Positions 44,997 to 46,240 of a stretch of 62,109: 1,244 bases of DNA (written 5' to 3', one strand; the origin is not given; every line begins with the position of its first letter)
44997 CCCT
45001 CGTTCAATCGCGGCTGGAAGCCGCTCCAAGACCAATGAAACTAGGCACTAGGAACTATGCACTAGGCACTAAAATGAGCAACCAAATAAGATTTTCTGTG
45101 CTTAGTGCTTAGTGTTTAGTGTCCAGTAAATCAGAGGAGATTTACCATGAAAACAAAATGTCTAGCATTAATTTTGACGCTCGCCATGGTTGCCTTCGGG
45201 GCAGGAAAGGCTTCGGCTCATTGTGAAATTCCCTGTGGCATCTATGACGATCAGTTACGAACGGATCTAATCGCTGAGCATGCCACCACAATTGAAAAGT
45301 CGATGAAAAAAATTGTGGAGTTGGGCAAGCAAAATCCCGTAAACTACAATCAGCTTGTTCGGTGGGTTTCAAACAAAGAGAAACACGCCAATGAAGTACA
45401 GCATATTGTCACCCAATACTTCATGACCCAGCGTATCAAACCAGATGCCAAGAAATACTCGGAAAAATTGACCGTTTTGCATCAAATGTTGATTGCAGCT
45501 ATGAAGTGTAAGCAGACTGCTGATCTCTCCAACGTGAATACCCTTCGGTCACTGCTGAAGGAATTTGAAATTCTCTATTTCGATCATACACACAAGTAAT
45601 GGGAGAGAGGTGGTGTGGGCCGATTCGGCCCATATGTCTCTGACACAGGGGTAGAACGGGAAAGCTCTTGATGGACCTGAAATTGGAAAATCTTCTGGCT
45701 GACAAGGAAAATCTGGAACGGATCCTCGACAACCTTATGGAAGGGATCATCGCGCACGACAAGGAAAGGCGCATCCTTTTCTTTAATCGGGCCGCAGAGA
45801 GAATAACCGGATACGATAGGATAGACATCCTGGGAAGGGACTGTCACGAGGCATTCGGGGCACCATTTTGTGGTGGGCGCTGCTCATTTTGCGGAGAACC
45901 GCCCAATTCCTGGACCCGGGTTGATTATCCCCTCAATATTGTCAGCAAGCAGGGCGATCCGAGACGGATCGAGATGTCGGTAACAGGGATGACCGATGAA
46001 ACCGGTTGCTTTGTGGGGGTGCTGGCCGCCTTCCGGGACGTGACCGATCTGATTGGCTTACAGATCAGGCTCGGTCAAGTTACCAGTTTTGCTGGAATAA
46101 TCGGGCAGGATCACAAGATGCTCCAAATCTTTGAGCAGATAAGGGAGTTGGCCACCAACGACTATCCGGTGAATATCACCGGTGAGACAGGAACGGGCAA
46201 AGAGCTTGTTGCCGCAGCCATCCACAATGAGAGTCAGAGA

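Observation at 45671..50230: Sigma-54 activator with a four-Cys PAS domain, heptamer UAS and a -24/-12 promoter driving an oxygen-defence operon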

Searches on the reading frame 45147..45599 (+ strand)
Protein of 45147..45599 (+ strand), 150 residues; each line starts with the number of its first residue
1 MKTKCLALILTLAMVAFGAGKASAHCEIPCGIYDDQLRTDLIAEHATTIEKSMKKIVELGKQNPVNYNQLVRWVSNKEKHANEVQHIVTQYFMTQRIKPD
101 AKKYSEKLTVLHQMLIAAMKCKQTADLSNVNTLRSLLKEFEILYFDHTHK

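Call 7: search_protein_families(library=pfam, proteins=[window:45147-45599:+], max_evalue=0.01)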
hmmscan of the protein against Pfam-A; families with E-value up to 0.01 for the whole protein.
window:45147-45599:+ (150 aa): 1 family
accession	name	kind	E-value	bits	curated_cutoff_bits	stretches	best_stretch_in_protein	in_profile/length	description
PF09055.16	Sod_Ni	-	4.5e-34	118.2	25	1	21-146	2-125/127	Nickel-containing superoxide dismutase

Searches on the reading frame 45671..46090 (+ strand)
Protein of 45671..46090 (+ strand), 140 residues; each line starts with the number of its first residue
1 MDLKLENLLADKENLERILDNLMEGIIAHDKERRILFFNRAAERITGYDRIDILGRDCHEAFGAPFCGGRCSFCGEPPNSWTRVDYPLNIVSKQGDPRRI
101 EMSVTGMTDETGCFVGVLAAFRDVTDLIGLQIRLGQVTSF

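Call 17: search_protein_representatives(protein=window:45671-46090:+)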
Query: 140 residues. Proteins with E-value up to 0.001 (for the whole library): 33609; up to 1e-10: 3130; up to 1e-30: 42. The best 150 are listed.
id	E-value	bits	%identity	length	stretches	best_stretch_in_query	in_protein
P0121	2.5e-152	517.5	20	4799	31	13-128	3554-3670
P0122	1.5e-78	278.3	85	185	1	1-140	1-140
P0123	1.7e-69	249.0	22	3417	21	16-128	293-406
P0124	8.4e-57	207.8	68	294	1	2-140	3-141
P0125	1.9e-49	183.9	27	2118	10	17-128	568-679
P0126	4.5e-49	182.8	25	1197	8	19-127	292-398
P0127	1.4e-47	178.0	59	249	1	4-133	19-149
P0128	9.1e-46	172.0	60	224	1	7-140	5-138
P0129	7.4e-45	169.1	57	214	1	5-140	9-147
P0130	8.8e-45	168.9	24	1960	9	11-128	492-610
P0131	1.0e-44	168.6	26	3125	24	63-115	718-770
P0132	6.6e-43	162.8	23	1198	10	10-129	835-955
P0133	3.5e-42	160.4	59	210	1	4-140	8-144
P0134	2.1e-41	157.9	57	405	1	5-140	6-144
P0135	3.9e-41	157.0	31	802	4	17-137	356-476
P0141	1.2e-38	149.0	56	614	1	10-140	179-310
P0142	2.3e-38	148.0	53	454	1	4-138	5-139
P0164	1.5e-30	122.7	47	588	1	7-140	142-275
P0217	7.0e-25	104.3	43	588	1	7-133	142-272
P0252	2.4e-23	99.4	39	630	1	8-128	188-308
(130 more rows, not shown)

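Call 19: search_solved_structures(query=window:45671-46090:+, max_evalue=0.01, show_alignments=3)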
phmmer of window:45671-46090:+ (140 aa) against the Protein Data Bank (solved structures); distinct sequences matched with E-value up to 0.01: 31.
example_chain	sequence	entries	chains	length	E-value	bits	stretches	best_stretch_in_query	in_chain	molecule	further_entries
6rhg_A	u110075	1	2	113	2.2e-05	28.1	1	31-125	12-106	Multi-sensor hybrid histidine kinase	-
9wex_A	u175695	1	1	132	0.00014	25.5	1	14-52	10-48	Sensor histidine kinase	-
8pky_A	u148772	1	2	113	0.0002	25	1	31-125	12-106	histidine kinase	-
6ywq_A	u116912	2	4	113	0.00023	24.8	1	31-125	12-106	Multi-sensor hybrid histidine kinase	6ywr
6yxc_A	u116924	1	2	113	0.00038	24.1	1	31-125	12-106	Multi-sensor hybrid histidine kinase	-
9u5n_A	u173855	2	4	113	0.00038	24.1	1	31-125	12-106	histidine kinase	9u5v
6yx4_A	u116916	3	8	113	0.00038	24.1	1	31-125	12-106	Multi-sensor hybrid histidine kinase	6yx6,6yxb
6rhf_A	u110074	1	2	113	0.00038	24.1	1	31-125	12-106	Multi-sensor hybrid histidine kinase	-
6y7r_A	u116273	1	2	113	0.00039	24.1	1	31-125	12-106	Multi-sensor hybrid histidine kinase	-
6ywi_A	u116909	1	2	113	0.00039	24.1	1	31-125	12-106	Multi-sensor hybrid histidine kinase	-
6ywg_A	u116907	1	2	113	0.00039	24.1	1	31-125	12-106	Multi-sensor hybrid histidine kinase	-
6ywh_A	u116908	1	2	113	0.0004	24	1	31-125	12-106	Multi-sensor hybrid histidine kinase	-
4mn5_A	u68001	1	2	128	0.00046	23.8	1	7-126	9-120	Sensor protein kinase WalK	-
7duc_A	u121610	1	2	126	0.00048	23.8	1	7-126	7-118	Sensor protein kinase WalK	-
7ab7_A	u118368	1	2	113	0.00061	23.4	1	32-125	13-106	Multi-sensor hybrid histidine kinase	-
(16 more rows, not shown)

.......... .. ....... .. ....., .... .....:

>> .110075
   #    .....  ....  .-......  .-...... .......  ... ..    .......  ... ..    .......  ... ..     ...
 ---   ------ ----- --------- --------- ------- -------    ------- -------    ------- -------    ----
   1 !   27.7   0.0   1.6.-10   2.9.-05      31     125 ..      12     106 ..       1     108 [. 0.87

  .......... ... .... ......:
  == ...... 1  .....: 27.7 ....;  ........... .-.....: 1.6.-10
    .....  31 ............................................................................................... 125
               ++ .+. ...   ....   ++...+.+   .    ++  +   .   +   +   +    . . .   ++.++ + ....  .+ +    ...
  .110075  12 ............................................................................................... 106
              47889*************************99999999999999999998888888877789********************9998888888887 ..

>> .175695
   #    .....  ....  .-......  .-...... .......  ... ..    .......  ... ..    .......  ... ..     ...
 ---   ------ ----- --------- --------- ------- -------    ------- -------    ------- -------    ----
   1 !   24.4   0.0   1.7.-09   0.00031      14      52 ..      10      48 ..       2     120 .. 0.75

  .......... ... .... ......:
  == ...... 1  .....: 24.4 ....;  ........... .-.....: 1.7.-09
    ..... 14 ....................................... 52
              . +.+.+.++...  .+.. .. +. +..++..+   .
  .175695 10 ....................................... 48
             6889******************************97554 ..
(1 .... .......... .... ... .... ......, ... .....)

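Call 32: find_related_loci(query=A4, collection=genome_contigs, flank=6000)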
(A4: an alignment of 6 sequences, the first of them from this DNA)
Query A4 (123 aa) in genome_contigs; peptide patterns used: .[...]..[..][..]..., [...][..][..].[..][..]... (x = any residue, [..] = any of these).
525 stretches matched a pattern; 489 encode a relative of the query (tblastn E <= 1e-3); the best 80 are kept; 80 distinct loci.
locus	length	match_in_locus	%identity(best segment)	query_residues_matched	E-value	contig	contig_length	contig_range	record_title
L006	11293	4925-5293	98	1-123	6e-82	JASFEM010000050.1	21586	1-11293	MAG: Syntrophobacterales bacterium isolate D0606M12metaG_Bin_34 D0606M12metaG_FD_scaffold_479_c1, whole genome shotgun s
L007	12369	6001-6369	91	1-123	1e-76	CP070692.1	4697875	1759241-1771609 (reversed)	MAG: Deltaproteobacteria bacterium isolate bin617 chromosome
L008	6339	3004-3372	88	1-123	3e-75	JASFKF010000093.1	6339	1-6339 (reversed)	MAG: Syntrophobacterales bacterium isolate D0608U48metaG_Bin_309 D0608U48metaG_FD_scaffold_640_c1, whole genome shotgun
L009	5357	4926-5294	87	1-123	3e-74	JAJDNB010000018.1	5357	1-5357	MAG: Deltaproteobacteria bacterium isolate ALJrbin.12 k141_6882030, whole genome shotgun sequence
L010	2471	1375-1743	87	1-123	3e-75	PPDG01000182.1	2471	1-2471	MAG: Desulfobacteraceae bacterium isolate BM002 sc_22750, whole genome shotgun sequence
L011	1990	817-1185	86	1-123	3e-76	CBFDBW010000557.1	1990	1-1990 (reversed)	MAG TPA_asm: uncultured Syntrophobacterales bacterium isolate SRR26215671_binner23_Refined_43 genome assembly, contig: E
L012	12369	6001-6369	87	1-123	5e-74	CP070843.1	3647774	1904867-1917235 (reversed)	MAG: Deltaproteobacteria bacterium isolate bin435 chromosome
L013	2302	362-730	86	1-123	6e-75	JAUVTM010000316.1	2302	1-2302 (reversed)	MAG: Syntrophobacterales bacterium isolate CSMAG_766 CSMAG_766_k141_1329624_length_2302_cov_14.1351, whole genome shotgu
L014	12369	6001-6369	87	1-123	7e-73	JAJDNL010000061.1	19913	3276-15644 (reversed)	MAG: Deltaproteobacteria bacterium isolate ALJrbin.32 k141_5596358, whole genome shotgun sequence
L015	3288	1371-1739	85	1-123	2e-72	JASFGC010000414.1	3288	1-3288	MAG: Syntrophobacterales bacterium isolate D0606S20remetaG_Bin_93 D0606S20remetaG_FD_scaffold_2739_c1, whole genome shot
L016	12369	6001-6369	85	1-123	4e-71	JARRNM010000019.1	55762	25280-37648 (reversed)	MAG: Deltaproteobacteria bacterium isolate Spart_124_MAG scaffold_572, whole genome shotgun sequence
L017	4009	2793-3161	82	1-123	9e-69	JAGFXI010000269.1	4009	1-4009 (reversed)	MAG: Deltaproteobacteria bacterium isolate CTSoil_058 scaffold_48931, whole genome shotgun sequence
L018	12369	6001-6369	82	1-123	8e-68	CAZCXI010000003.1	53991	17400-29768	MAG TPA_asm: uncultured Desulfobacterales bacterium isolate SRP214966_co1_404 genome assembly, contig: NODE_718_length_5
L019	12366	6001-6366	78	1-122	3e-65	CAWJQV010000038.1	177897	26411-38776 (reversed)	MAG: uncultured delta proteobacterium isolate MFD02979.bin.2.153 genome assembly, contig: contig_64039, whole genome sho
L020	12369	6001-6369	76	1-123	3e-64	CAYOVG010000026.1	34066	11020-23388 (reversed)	MAG TPA_asm: uncultured Syntrophobacteraceae bacterium isolate binchicken_co168_41 genome assembly, contig: NODE_2200_le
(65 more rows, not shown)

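Call 36: predict_structure(alignment_id=A3)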
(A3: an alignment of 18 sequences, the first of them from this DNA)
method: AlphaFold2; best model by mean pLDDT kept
length: 123 residues; sequences in the alignment: 18
mean_pLDDT: 87.6   pTM: 0.81
mean pLDDT of the five models: 87.6, 86.8, 86.3, 85.9, 83.5
residues with pLDDT >= 90: 74; 70-90: 34; 50-70: 15; < 50: 0
segments of 3 or more residues with pLDDT < 50: none
pLDDT, mean of each block of 10 residues (from residue 1): 85 94 95 97 96 89 64 84 93 92 89 85 56
secondary structure, 60 per line:
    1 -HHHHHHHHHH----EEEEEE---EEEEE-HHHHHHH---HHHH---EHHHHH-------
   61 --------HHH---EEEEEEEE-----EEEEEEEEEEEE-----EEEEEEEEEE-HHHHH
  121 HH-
elements in order: H2-11 E16-21 E25-29 H31-37 H41-44 H49-53 E75-82 E88-99 E105-114 H116-122

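Call 41: fold_search(model_id=the predicted structure, library=pdb)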
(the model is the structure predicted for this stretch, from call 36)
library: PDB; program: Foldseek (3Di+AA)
matches with E <= 10: 1233; with E <= 0.001: 554
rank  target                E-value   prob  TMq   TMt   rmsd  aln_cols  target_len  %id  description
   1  8a7h_A                1.5e-08  1.00  0.72  0.28   4.4       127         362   24  Crystal structure of a chimeric LOV-Histidine kinase SB2F1-I66R mutant (light state; asymmetrical variant, trigonal fo (released 2024-01-10)
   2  9bgv_A                2.4e-08  1.00  0.73  0.13   5.2       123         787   20  DosP R97A straight form (released 2024-11-20)
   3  8a3u                  2.6e-08  1.00  0.72  0.26   5.7       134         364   23  Crystal structure of a chimeric LOV-Histidine kinase SB2F1 (symmetrical variant, trigonal form with short c-axis) (released 2023-12-20)
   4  7a6p_A                2.7e-08  1.00  0.73  0.62   4.8       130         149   23  Structural determinants underlying the adduct lifetime in a short LOV protein PpSB2-LOV (released 2021-03-10)
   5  3lyx_B                3.2e-08  1.00  0.73  0.75   3.4       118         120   19  Crystal structure of the PAS domain of the protein CPS_1291 from Colwellia psychrerythraea. Northeast Structural Genom (released 2010-04-07)
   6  8a7f_A                3.2e-08  1.00  0.72  0.27   5.6       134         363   23  Crystal structure of a chimeric LOV-Histidine kinase SB2F1-I66R mutant (asymmetrical variant, trigonal form with long  (released 2024-01-10)
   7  8a52_A                4.1e-08  1.00  0.71  0.26   5.7       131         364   24  Crystal structure of a chimeric LOV-Histidine kinase SB2F1 (asymmetrical variant, trigonal form with long c-axis) (released 2023-12-27)
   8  9a5d_A                4.1e-08  1.00  0.69  0.16   4.0       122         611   16  Integrative model of WALK-YYCH by crosslinking MS and deep learning (released 2024-09-18)
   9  8a33                  4.4e-08  1.00  0.70  0.65   5.1       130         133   22  Crystal structure of PpSB1-LOV-K117E mutant (light state) (released 2023-07-05)
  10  8a7f_B                4.6e-08  1.00  0.71  0.26   5.7       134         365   23  Crystal structure of a chimeric LOV-Histidine kinase SB2F1-I66R mutant (asymmetrical variant, trigonal form with long  (released 2024-01-10)
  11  2gj3_A                6.2e-08  1.00  0.72  0.74   4.1       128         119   21  Crystal structure of the FAD-containing PAS domain of the protein NifL from Azotobacter vinelandii. (released 2007-03-06)
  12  5luv_A                7.0e-08  1.00  0.71  0.66   6.1       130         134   20  Short LOV protein W619_1 in apo-state (released 2017-02-22)
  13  7yx0_A                7.5e-08  1.00  0.70  0.54   5.2       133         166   21  Crystal structure of the full-length short LOV protein SBW25-LOV from Pseudomonas fluorescens (light state) (released 2023-05-24)
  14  9cmf_A                7.5e-08  1.00  0.70  0.12   6.8       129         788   19  Substrate bound DosP (released 2024-11-20)
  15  3lyx_A                8.4e-08  1.00  0.75  0.78   3.4       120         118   18  Crystal structure of the PAS domain of the protein CPS_1291 from Colwellia psychrerythraea. Northeast Structural Genom (released 2010-04-07)
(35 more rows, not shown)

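Call 49: find_encoding_contigs(protein=P0142, flank=6000, max_places=3)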
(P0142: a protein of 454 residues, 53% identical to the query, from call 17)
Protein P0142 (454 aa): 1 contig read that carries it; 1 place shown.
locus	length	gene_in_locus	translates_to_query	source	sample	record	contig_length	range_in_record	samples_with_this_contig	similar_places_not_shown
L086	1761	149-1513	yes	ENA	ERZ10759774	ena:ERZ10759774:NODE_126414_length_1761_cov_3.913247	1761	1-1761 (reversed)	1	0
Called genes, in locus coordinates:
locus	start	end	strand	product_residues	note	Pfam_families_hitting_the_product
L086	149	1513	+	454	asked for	PF00989:PAS, PF13188:PAS_8 (weak), PF13426:PAS_9, PF00158:Sigma54_activat, PF14532:Sigma54_activ_2, PF07728:AAA_5 (faint), PF25601:AAA_lid_14, PF02954:HTH_8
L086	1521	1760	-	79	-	?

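Call 79: search_protein_families(library=pfam, proteins=[P0141, P0164, P0252, P0217], max_evalue=0.001)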
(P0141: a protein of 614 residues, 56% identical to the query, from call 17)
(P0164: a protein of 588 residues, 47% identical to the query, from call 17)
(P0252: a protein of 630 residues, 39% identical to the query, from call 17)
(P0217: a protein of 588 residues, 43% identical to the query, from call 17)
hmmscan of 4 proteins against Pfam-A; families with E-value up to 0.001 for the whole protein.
P0141 (614 aa): 13 families
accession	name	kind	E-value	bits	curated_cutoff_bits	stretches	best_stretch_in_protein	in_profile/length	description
PF00158.32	Sigma54_activat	-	6.3e-70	234.6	20.2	1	313-479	1-167/168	Sigma-54 interaction domain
PF25601.1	AAA_lid_14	-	8.2e-24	83.7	27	1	486-561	2-78/87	AAA+ ATPase lid domain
PF14532.12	Sigma54_activ_2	-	9.4e-19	68.5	25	1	314-484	1-138/138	Sigma-54 interaction domain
PF00989.32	PAS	-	5.7e-14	52.5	22.6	1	183-294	2-113/113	PAS fold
PF13426.13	PAS_9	-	5.2e-12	46.4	27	1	194-296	3-103/103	PAS domain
PF01590.32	GAF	-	2.8e-09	38.1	22.4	1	41-168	7-130/133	GAF domain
PF02954.25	HTH_8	-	7.7e-09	35.6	22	1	576-605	8-37/42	Bacterial regulatory protein, Fis family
PF13185.12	GAF_2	-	1.6e-08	35.3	28.6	1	42-163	10-127/136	GAF domain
PF13188.13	PAS_8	-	1e-07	32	21.8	1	184-233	3-49/65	PAS domain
PF08448.16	PAS_4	-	3.3e-07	31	23.1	1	188-297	1-108/110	PAS fold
PF00004.35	AAA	-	6.7e-05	23.8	21.2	1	339-471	3-128/131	ATPase family associated with various cellular activities (AAA)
PF07728.20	AAA_5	-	7.9e-05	23.1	22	1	339-457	4-125/139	AAA domain (dynein-related subfamily)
PF02796.21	HTH_7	-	0.00067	20.2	23.8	0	581-609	16-44/45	Helix-turn-helix domain of resolvase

P0164 (588 aa): 11 families
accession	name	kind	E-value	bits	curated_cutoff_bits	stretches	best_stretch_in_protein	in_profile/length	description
PF00158.32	Sigma54_activat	-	6.9e-70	234.5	20.2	1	278-444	1-167/168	Sigma-54 interaction domain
PF25601.1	AAA_lid_14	-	8.6e-25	86.8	27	1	450-526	1-77/87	AAA+ ATPase lid domain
PF01451.26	LMWPc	-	6.9e-21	75.4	23.2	1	5-134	2-143/144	Low molecular weight phosphotyrosine protein phosphatase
PF14532.12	Sigma54_activ_2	-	1.6e-19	70.9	25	1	279-449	1-138/138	Sigma-54 interaction domain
PF08448.16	PAS_4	-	3.1e-14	53.6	23.1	1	154-263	1-109/110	PAS fold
PF13426.13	PAS_9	-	1.4e-13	51.4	27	1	159-260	2-102/103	PAS domain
PF00989.32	PAS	-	1.7e-11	44.6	22.6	1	153-195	6-48/113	PAS fold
PF13188.13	PAS_8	-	1.7e-08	34.5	21.8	1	153-199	6-49/65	PAS domain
PF02954.25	HTH_8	-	2.3e-08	34.1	22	1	542-576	3-37/42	Bacterial regulatory protein, Fis family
PF07728.20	AAA_5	-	4.9e-06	27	22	1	301-420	1-123/139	AAA domain (dynein-related subfamily)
PF13191.12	AAA_16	-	0.0002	22.3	32.6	1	279-380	3-103/167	AAA ATPase domain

P0252 (630 aa): 13 families
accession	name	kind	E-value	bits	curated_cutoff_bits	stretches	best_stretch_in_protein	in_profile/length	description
PF00158.32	Sigma54_activat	-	8.5e-71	237.5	20.2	1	324-490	1-167/168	Sigma-54 interaction domain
PF25601.1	AAA_lid_14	-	5.7e-24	84.2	27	1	496-573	1-79/87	AAA+ ATPase lid domain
PF14532.12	Sigma54_activ_2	-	1.2e-20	74.6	25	1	325-495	1-138/138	Sigma-54 interaction domain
PF13426.13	PAS_9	-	1.2e-12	48.4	27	1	205-305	3-102/103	PAS domain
PF02954.25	HTH_8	-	2.3e-11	43.7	22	1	591-619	9-37/42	Bacterial regulatory protein, Fis family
PF00989.32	PAS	-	1e-10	42.1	22.6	1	194-303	2-112/113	PAS fold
PF08448.16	PAS_4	-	3.4e-10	40.6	23.1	1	199-306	1-107/110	PAS fold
PF13188.13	PAS_8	-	2.9e-08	33.8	21.8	1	195-244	3-49/65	PAS domain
PF07728.20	AAA_5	-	1.7e-07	31.8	22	1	347-466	1-123/139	AAA domain (dynein-related subfamily)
PF00004.35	AAA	-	4.6e-05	24.3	21.2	1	348-481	1-127/131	ATPase family associated with various cellular activities (AAA)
PF01590.32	GAF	-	6.5e-05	23.9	22.4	1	28-176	4-130/133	GAF domain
PF13191.12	AAA_16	-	0.00037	21.5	32.6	1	325-388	3-64/167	AAA ATPase domain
PF13551.12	HTH_29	-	0.00051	20.5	28.1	0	596-623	7-35/64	Winged helix-turn helix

P0217 (588 aa): 14 families
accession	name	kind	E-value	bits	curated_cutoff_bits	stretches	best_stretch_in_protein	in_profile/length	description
PF00158.32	Sigma54_activat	-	5.6e-72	241.3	20.2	1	282-449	1-168/168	Sigma-54 interaction domain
PF25601.1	AAA_lid_14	-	6e-22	77.7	27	1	454-534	1-81/87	AAA+ ATPase lid domain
PF14532.12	Sigma54_activ_2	-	2.5e-21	76.8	25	1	283-453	1-138/138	Sigma-54 interaction domain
PF13426.13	PAS_9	-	5.6e-15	55.9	27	1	166-265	9-103/103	PAS domain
PF00989.32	PAS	-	1.1e-12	48.4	22.6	1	150-262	3-112/113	PAS fold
PF02954.25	HTH_8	-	2.2e-10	40.5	22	1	554-582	9-37/42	Bacterial regulatory protein, Fis family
PF08448.16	PAS_4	-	6.7e-10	39.6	23.1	1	156-266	3-108/110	PAS fold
PF07728.20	AAA_5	-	1.2e-06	29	22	1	305-425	1-124/139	AAA domain (dynein-related subfamily)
PF13188.13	PAS_8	-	2.9e-06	27.4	21.8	1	150-200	3-50/65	PAS domain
PF13191.12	AAA_16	-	1.4e-05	26.1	32.6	1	283-402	3-124/167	AAA ATPase domain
PF02796.21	HTH_7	-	0.00022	21.8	23.8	1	548-586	4-44/45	Helix-turn-helix domain of resolvase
PF00004.35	AAA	-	0.0003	21.7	21.2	0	306-440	1-128/131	ATPase family associated with various cellular activities (AAA)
PF13551.12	HTH_29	-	0.00047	20.6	28.1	0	556-585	5-34/64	Winged helix-turn helix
PF08447.18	PAS_3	-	0.0006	20.5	25.6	0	171-252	2-81/89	PAS fold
